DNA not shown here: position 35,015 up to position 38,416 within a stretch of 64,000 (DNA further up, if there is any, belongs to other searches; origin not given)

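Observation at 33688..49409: One YtrA-type regulator and one ABC ATPase followed by four tandem ~1,000-aa paralogs of a fused double permease with a pseudopilin-like periplasmic domain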

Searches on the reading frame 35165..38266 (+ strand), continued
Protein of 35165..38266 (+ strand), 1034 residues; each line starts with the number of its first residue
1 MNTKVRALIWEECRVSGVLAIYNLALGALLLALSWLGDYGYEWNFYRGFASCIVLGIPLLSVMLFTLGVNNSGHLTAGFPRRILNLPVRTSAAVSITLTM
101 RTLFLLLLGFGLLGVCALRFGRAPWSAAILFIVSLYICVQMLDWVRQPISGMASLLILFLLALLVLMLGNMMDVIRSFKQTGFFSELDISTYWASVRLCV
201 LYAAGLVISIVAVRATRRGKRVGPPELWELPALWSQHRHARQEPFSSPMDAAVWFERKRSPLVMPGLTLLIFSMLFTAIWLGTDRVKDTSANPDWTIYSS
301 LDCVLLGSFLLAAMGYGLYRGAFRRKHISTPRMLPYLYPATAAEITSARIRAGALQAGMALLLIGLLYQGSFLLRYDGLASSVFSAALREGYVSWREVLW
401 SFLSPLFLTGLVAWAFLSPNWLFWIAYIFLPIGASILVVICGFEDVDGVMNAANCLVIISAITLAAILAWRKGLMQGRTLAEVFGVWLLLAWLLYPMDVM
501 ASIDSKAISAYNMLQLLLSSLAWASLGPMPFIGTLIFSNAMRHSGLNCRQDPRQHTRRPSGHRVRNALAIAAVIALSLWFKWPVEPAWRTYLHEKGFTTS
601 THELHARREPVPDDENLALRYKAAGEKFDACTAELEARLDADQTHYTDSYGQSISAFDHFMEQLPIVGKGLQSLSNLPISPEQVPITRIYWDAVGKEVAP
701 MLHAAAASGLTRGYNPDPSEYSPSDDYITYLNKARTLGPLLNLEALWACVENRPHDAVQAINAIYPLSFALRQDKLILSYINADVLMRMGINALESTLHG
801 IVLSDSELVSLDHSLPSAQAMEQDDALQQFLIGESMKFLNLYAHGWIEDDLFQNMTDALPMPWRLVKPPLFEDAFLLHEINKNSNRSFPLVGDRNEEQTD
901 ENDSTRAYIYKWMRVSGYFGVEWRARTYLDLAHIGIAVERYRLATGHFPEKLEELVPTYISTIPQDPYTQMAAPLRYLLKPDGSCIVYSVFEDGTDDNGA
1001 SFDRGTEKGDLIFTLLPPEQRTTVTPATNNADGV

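Call 41: fold_search(model_id=the predicted structure, library=pdb)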
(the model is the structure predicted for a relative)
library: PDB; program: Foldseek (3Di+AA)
matches with E <= 10: 353; with E <= 0.001: 0
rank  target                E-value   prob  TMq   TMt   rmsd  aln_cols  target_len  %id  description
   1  9ce3_A                1.6e-01  0.06  0.07  0.06  46.9      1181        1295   10  Structure of the TSC:WIPI3 lysosomal recruitment complex (released 2024-12-04)
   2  4pju_A                1.6e-01  0.11  0.08  0.09  32.6       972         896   10  crystal structure of human Stromal Antigen 2 (SA2) in complex with Sister Chromatid Cohesion protein 1 (Scc1) (released 2014-08-27)
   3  6wot_B                1.8e-01  0.15  0.13  0.05  41.8      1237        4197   10  Cryo-EM structure of recombinant rabbit Ryanodine Receptor type 1 mutant R164C in complex with FKBP12.6 (released 2020-08-05)
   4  6sb0_A                1.8e-01  0.06  0.07  0.04  38.4      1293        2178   10  cryo-EM structure of mTORC1 bound to PRAS40-fused active RagA/C GTPases (released 2019-10-16)
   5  8vjk_A                1.9e-01  0.21  0.15  0.05  42.5      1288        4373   11  Structure of mouse RyR1 (high-Ca2+/CFF/ATP dataset) (released 2024-01-17)
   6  4pk7_A                2.0e-01  0.08  0.08  0.08  33.1      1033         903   11  crystal structure of human Stromal Antigen 2 (SA2) in complex with Sister Chromatid Cohesion protein 1 (Scc1) with bou (released 2014-09-03)
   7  7w1m_D                2.8e-01  0.15  0.12  0.13  32.9       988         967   12  Cryo-EM structure of human cohesin-CTCF-DNA complex (released 2023-05-31)
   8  8seq_A                3.1e-01  0.16  0.15  0.05  43.1      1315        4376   11  Cryo-EM Structure of RyR1 + AMP (released 2023-05-24)
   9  7rdr_A                3.2e-01  0.25  0.10  0.18  29.5       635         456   12  Circular tandem repeat protein with novel repeat topology and enhanced subunit contact surfaces (released 2021-09-01)
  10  8era_A                3.3e-01  0.04  0.07  0.04  40.8      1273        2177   11  RMC-5552 in complex with mTORC1 and FKBP12 (released 2022-12-28)
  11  7tzc_A                4.6e-01  0.14  0.15  0.05  42.5      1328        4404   11  A drug and ATP binding site in type 1 ryanodine receptor (released 2022-05-18)
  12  4d2c                  5.0e-01  0.16  0.10  0.17  20.1       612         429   10  Structure of a di peptide bound POT family peptide transporter (released 2014-06-25)
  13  9hcj_T0               5.0e-01  0.06  0.07  0.07  33.9       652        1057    9  D. discoideum nuclear pore complex (released 2024-12-25)
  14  7kzt_V                5.0e-01  0.06  0.08  0.08  30.6       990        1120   12  Structure of the human fanconi anaemia Core-UBE2T-ID-DNA complex in intermediate state (released 2021-03-10)
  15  6u1s_A                5.4e-01  0.23  0.09  0.22  23.9       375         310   10  Cryo-EM structure of a de novo designed 16-helix transmembrane nanopore, TMHC8_R. (released 2020-08-19)
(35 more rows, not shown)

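Call 47: find_related_loci(query=A3, collection=genome_contigs, flank=10000)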
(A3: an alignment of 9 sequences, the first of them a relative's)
Query A3 (1034 aa) in genome_contigs; peptide patterns used: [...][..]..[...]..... (x = any residue, [..] = any of these).
38 stretches matched a pattern; 16 encode a relative of the query (tblastn E <= 1e-3); 16 distinct loci.
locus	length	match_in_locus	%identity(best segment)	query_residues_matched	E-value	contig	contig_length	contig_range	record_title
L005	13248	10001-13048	30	1-1022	7e-120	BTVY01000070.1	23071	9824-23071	MAG: Candidatus Hydrogenedentota bacterium AMX-MBFR-82 DNA, sequence070, whole genome shotgun sequence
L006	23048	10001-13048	30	5-1022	1e-117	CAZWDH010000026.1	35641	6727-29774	MAG TPA_asm: uncultured Nitrospiraceae bacterium isolate SRP323723_co1_44 genome assembly, contig: NODE_968_length_35641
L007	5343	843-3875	29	5-1022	1e-116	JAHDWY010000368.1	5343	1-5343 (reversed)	MAG: Candidatus Hydrogenedentota bacterium isolate HYD1 NODE_13641_length_5343_cov_4.752837, whole genome shotgun sequen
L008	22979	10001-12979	30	1-1005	7e-101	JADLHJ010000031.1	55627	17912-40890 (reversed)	MAG: Candidatus Hydrogenedentota bacterium isolate SJ475 c_000000368065, whole genome shotgun sequence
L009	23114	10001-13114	30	1-1027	3e-98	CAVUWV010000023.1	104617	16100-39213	MAG: Candidatus Hydrogenedentes bacterium isolate MFD05684.bin.2.193 genome assembly, contig: contig_78942, whole genome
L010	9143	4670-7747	27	1-1020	5e-89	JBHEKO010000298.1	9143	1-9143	MAG: Candidatus Hydrogenedentales bacterium isolate bin.191 k141_908359, whole genome shotgun sequence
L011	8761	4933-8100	27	1-1027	6e-86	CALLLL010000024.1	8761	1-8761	MAG: uncultured bacterium isolate S4_Bin_METABAT__100_1 genome assembly, contig: c_000001680633, whole genome shotgun se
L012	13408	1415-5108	28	1-1024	1e-70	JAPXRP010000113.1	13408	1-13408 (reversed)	MAG: Candidatus Hydrogenedentota bacterium isolate binned_ad_9.133 NODE_6228_length_13408_cov_2.718846, whole genome sho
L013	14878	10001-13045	29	1-1021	7e-76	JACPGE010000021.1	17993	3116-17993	MAG: Candidatus Hydrogenedentota bacterium isolate NC_groundwater_379_Ag_B-0.1um_61_26 GD18-4_B1_scaffold_223396, whole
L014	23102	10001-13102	29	2-1022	1e-96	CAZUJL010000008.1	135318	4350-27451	MAG TPA_asm: uncultured Nitrospirales bacterium isolate binchicken_co199_149 genome assembly, contig: NODE_161_length_13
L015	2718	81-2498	27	2-829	2e-44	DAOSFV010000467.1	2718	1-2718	MAG TPA_asm: Candidatus Hydrogenedentota bacterium isolate AMR_MDS_1770 NODE_35884_length_2718_cov_4.393541, whole genom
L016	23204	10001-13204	24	1-1017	6e-31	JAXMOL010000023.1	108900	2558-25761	MAG: Candidatus Hydrogenedentota bacterium isolate EC_MBin.53 ECX_286CoAssmbCtg, whole genome shotgun sequence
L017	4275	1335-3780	27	1-834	1e-37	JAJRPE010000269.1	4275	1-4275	MAG: Candidatus Hydrogenedentota bacterium isolate Dive100_bin1.12 k141_522900, whole genome shotgun sequence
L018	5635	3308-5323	25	1-623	3e-24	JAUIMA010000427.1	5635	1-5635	MAG: Candidatus Hydrogenedentota bacterium isolate Co_bin.7 NODE_82121_length_5635_cov_0.869644, whole genome shotgun se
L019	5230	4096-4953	33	1-276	2e-23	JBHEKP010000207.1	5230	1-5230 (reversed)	MAG: Candidatus Hydrogenedentales bacterium isolate bin.207 k141_7432440, whole genome shotgun sequence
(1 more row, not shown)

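Call 58: list_cluster_members(proteins=[P0143, P0146, P0148, P0152, P0157, P0142, P0154, P0113, P0130, P0010])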
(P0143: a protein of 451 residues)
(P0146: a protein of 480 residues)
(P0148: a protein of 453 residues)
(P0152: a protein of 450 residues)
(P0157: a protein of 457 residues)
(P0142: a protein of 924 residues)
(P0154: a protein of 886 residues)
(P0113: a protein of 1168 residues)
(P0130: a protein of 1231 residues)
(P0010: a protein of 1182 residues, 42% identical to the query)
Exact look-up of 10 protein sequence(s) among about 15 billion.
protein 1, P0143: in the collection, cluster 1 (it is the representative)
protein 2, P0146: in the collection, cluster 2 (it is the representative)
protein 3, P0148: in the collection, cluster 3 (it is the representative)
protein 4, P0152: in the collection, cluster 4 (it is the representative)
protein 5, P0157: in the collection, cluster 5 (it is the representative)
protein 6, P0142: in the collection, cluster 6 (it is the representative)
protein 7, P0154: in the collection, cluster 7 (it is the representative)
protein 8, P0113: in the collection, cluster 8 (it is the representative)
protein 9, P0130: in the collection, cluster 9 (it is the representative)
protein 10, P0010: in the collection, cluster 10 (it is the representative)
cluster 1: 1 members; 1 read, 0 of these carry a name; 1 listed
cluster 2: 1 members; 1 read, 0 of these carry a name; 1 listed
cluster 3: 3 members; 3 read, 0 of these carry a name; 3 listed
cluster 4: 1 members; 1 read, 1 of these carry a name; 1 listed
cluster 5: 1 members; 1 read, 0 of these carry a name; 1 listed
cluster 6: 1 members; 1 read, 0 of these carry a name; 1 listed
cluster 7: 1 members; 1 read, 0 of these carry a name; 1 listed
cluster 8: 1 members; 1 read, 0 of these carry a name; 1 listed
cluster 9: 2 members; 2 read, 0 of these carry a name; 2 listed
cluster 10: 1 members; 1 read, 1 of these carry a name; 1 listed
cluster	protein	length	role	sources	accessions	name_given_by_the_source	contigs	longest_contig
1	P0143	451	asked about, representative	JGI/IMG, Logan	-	-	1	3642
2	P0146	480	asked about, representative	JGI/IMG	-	-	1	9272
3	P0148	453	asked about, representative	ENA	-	-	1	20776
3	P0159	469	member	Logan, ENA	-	-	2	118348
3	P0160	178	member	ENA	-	-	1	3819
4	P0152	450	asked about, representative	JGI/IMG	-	hypothetical protein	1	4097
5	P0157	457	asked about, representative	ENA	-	-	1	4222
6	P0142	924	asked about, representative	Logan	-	-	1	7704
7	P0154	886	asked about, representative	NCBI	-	-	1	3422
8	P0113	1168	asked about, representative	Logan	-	-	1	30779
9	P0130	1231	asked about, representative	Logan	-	-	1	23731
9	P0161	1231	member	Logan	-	-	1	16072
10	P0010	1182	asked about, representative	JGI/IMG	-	ABC-type transport system involved in multi-copper enzyme maturation permease subunit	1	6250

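Call 63: search_protein_families(library=pfam, alignment_id=A6, max_evalue=10)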
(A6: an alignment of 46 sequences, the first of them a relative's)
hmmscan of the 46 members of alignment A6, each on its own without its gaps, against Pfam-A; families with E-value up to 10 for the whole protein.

A. member 1, P0001 (1034 aa): 0 families

B. families by the number of members that match (of 46 scanned): 18 families
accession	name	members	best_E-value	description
PF08334.16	T2SSG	10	0.00058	Type II secretion system (T2SS), protein G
PF19724.4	DUF6217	1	0.011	Family of unknown function (DUF6217)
PF20664.2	DUF6814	1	0.043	Family of unknown function (DUF6814)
PF19250.5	DUF5898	1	0.071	Family of unknown function (DUF5898)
PF16188.10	Peptidase_M24_C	1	0.093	C-terminal region of peptidase_M24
PF15151.11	RGCC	1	0.13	Response gene to complement 32 protein family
PF16820.11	PKD_3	1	0.18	PKD-like domain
PF09861.14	Lar_N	1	0.25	Lactate racemase N-terminal domain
PF10746.14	Phage_holin_2_2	1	0.26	Phage holin T7 family, holin superfamily II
PF12163.13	HobA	1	0.32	DNA replication regulator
PF09973.14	DUF2208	1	0.34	Predicted membrane protein (DUF2208)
PF02990.21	EMP70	1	1.4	Endomembrane protein 70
PF15786.10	PET117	1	1.7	PET assembly of cytochrome c oxidase, mitochondrial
PF23346.1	DUF7087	1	3.7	Integral membrane domain of unknown function (DUF7087)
PF10348.14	DUF2427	1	5.4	Domain of unknown function (DUF2427)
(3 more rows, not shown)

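Call 64: search_protein_families(library=pfam, proteins=[P0010], max_evalue=0.1)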
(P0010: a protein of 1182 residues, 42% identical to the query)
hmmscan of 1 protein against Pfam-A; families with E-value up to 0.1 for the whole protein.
P0010 (1182 aa): 4 families
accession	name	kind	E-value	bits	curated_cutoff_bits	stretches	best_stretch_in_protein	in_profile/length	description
PF12679.13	ABC2_membrane_2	-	3e-19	69.8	27.2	2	155-354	77-272/283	ABC-2 family transporter protein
PF12698.13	ABC2_membrane_3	-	2e-10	40.7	31.6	2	151-279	165-293/347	ABC-2 family transporter protein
PF12730.13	ABC2_membrane_4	-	6.5e-09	36.5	27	1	415-563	16-152/179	ABC-2 family transporter protein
PF13346.12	ABC2_membrane_5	-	0.015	15.3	25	0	153-276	37-163/205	ABC-2 family transporter protein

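Call 65: find_encoding_contigs(protein=P0010, flank=5000, max_places=2)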
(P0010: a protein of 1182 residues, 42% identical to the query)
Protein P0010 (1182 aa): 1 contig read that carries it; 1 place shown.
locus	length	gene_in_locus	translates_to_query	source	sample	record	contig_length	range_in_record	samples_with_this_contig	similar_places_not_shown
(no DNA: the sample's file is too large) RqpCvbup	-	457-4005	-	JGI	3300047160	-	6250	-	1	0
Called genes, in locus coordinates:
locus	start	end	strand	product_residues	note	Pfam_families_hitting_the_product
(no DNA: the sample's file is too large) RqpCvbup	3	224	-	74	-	?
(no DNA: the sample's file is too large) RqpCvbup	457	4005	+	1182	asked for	PF12679:ABC2_membrane_2, PF12698:ABC2_membrane_3 (weak), PF12679:ABC2_membrane_2 (weak), PF12730:ABC2_membrane_4 (weak)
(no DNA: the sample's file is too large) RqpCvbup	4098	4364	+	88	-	-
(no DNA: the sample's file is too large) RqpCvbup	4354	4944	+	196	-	PF14907:NTP_transf_5 (weak)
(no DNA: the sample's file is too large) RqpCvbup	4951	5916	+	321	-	PF01370:Epimerase, PF04321:RmlD_sub_bind, PF16363:GDP_Man_Dehyd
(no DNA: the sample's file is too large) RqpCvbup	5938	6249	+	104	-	?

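Call 85: find_encoding_contigs(protein=P0149, flank=8000, max_places=2)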
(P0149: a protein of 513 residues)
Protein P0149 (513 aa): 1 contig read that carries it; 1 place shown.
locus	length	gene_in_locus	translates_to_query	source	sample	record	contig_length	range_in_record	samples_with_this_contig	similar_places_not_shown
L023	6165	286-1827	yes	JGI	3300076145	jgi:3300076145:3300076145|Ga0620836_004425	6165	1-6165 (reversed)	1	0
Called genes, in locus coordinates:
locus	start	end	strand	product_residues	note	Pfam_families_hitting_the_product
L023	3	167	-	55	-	?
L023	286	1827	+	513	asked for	-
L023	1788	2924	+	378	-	PF22842:Pel9A-like_beta_helix, PF07602:DUF1565 (faint), PF13229:Beta_helix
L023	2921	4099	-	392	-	PF03453:MoeA_N, PF00994:MoCF_biosynth, PF03454:MoeA_C (faint)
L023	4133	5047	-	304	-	PF01967:MoaC, PF00994:MoCF_biosynth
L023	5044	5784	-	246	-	PF01925:TauE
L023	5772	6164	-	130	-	?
